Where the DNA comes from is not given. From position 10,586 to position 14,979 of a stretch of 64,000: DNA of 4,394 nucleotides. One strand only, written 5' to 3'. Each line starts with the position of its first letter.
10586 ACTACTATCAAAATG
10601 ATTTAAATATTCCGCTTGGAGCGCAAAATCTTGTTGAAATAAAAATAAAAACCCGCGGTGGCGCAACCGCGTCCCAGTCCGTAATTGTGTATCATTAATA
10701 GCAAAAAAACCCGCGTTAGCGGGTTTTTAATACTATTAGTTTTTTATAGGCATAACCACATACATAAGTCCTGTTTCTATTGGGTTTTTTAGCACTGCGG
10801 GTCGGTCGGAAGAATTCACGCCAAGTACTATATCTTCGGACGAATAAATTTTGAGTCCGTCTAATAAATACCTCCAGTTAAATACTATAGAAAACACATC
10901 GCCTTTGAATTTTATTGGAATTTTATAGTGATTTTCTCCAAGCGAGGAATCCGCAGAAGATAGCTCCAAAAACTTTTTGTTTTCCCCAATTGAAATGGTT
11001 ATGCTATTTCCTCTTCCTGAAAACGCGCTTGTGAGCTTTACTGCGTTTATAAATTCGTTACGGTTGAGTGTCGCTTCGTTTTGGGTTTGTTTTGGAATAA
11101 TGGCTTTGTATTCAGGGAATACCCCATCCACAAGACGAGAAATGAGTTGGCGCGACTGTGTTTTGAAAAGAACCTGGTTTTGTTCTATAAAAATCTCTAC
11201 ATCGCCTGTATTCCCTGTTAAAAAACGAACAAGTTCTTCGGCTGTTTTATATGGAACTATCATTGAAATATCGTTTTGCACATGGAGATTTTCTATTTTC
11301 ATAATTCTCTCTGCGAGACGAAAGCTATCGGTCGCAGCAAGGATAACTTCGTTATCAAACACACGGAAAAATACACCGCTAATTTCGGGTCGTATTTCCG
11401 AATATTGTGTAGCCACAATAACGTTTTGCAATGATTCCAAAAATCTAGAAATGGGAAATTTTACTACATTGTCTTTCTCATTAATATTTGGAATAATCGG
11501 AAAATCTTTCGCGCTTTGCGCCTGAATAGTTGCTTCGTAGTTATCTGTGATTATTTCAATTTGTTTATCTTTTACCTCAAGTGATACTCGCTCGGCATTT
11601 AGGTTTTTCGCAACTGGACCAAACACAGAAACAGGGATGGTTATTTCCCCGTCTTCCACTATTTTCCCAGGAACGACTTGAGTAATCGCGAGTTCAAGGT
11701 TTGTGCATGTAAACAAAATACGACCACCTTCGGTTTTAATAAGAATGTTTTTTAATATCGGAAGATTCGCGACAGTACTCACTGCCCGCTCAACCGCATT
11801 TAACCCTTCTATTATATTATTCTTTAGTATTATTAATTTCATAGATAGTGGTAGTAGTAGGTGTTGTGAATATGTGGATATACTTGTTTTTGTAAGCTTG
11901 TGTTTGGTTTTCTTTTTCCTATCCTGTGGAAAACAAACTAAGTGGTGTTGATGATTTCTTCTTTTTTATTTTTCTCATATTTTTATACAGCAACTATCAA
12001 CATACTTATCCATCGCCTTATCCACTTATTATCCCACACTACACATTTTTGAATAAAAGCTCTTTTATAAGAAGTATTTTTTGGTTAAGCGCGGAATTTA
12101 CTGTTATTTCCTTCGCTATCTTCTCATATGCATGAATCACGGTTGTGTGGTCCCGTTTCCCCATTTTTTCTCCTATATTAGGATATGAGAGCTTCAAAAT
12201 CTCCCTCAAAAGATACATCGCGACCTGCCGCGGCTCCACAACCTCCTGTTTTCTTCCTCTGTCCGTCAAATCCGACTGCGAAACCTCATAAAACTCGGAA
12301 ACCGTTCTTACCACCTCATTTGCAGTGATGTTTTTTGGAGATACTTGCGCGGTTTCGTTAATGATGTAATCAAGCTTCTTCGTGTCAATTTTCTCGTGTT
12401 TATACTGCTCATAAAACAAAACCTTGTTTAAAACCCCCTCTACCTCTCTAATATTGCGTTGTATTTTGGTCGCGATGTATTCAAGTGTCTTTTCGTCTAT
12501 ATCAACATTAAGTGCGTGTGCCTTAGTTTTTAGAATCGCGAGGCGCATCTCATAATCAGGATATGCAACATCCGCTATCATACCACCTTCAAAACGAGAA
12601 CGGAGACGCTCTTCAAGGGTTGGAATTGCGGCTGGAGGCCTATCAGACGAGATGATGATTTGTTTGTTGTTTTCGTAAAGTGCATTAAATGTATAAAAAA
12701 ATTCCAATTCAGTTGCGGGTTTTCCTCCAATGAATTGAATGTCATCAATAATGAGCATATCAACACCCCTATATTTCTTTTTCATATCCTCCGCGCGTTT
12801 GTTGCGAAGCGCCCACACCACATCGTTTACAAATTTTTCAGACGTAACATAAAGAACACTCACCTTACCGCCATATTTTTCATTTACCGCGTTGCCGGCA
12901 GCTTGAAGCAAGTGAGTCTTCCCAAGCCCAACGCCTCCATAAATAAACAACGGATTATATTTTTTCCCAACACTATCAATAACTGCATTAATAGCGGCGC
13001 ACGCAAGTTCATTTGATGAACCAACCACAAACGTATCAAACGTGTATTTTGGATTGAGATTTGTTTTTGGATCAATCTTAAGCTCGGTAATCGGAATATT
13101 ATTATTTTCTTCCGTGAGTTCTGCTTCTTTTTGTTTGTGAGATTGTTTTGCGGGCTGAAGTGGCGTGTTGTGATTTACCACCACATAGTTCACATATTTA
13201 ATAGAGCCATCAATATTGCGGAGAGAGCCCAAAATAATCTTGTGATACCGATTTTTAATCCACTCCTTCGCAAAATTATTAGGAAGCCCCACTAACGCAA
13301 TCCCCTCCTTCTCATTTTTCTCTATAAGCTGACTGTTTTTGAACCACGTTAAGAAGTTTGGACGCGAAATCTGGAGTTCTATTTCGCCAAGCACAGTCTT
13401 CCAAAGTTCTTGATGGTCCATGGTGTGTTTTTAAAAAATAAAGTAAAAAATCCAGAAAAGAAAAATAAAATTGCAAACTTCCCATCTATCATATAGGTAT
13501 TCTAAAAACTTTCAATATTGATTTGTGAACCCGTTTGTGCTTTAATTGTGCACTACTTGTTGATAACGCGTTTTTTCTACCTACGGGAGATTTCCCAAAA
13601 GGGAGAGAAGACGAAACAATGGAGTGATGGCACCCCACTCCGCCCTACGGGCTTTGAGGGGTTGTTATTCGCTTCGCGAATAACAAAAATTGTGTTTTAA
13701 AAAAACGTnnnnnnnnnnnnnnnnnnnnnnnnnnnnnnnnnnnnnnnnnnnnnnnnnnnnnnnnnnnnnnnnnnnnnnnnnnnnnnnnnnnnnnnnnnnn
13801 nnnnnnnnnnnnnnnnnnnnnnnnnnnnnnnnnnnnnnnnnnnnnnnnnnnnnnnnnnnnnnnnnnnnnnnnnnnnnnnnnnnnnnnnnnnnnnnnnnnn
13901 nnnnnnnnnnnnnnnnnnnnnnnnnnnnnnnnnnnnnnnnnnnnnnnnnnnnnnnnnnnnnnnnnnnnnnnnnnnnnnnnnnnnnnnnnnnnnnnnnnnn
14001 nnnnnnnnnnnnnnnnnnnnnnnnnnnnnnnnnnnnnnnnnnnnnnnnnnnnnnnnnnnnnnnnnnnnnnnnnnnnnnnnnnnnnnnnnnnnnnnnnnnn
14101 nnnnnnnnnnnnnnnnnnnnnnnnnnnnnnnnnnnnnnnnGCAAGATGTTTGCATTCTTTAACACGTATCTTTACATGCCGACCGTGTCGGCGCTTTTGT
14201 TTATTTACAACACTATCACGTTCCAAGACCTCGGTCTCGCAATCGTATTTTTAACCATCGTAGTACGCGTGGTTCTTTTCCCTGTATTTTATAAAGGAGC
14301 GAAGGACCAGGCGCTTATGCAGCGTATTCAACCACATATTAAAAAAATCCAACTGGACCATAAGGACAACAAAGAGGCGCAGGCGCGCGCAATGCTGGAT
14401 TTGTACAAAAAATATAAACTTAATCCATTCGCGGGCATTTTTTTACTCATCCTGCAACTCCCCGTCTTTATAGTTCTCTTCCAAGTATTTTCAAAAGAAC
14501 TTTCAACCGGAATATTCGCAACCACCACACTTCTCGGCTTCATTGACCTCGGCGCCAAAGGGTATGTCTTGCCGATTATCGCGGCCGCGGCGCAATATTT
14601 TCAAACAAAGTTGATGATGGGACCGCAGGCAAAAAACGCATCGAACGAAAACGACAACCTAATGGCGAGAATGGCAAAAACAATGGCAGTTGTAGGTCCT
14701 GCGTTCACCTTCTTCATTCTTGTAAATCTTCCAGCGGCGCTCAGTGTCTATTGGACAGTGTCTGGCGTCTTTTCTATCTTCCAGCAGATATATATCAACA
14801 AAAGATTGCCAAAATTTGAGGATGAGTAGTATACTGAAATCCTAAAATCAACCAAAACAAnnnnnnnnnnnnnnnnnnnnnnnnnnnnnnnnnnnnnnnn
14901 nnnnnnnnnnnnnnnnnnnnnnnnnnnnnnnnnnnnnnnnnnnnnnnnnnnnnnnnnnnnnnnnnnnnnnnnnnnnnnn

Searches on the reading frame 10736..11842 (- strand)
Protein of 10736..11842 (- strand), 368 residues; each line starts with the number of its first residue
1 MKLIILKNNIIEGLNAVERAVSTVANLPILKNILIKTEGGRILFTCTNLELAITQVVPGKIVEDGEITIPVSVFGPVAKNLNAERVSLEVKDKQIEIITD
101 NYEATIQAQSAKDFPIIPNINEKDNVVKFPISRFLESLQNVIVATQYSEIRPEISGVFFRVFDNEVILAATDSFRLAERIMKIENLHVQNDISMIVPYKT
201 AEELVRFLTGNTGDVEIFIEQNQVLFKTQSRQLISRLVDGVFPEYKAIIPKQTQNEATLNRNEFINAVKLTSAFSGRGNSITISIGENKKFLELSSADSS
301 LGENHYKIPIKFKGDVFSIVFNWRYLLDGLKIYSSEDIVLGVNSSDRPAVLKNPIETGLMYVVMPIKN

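Call 77: search_protein_families(library=pfam, proteins=[window:10736-11842:-], max_evalue=0.00001)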
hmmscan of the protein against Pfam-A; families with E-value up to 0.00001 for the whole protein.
window:10736-11842:- (368 aa): 3 families
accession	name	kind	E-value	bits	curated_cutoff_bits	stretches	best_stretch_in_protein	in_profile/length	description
PF02767.21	DNA_pol3_beta_2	-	1.1e-30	106.7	27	1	133-244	6-116/116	DNA polymerase III beta subunit, central domain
PF00712.24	DNA_pol3_beta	-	6.3e-25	88.1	24.4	1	1-118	1-120/120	DNA polymerase III beta subunit, N-terminal domain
PF02768.20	DNA_pol3_beta_3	-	1.6e-20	73.6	27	1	247-366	2-120/121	DNA polymerase III beta subunit, C-terminal domain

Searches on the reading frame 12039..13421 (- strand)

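Call 77: search_protein_families(library=pfam, proteins=[window:12039-13421:-], max_evalue=0.00001)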
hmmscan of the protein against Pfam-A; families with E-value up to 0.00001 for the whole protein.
window:12039-13421:- (460 aa): 4 families
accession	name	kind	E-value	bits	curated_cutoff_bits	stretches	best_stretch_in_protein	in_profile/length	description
PF00308.24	Bac_DnaA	-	2.4e-63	213.6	23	1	122-283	1-161/162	Bacterial DnaA ATPAse domain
PF08299.17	Bac_DnaA_C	-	6.8e-27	93.7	31.5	1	369-435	3-69/69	Bacterial dnaA protein helix-turn-helix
PF11638.13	DnaA_N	-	9.3e-13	48.1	24.6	1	4-67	1-63/65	DnaA N-terminal domain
PF01695.23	IstB_IS21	-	7.9e-08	32.5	24.1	1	151-261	89-194/238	IstB-like ATP binding protein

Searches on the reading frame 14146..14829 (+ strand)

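Call 77: search_protein_families(library=pfam, proteins=[window:14146-14829:+], max_evalue=0.00001)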
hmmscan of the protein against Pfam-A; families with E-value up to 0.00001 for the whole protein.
window:14146-14829:+ (227 aa): 1 family
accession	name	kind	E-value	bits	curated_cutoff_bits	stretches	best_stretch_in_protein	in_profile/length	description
PF02096.25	60KD_IMP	-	2.8e-46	157.9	35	1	30-219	2-163/163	60Kd inner membrane protein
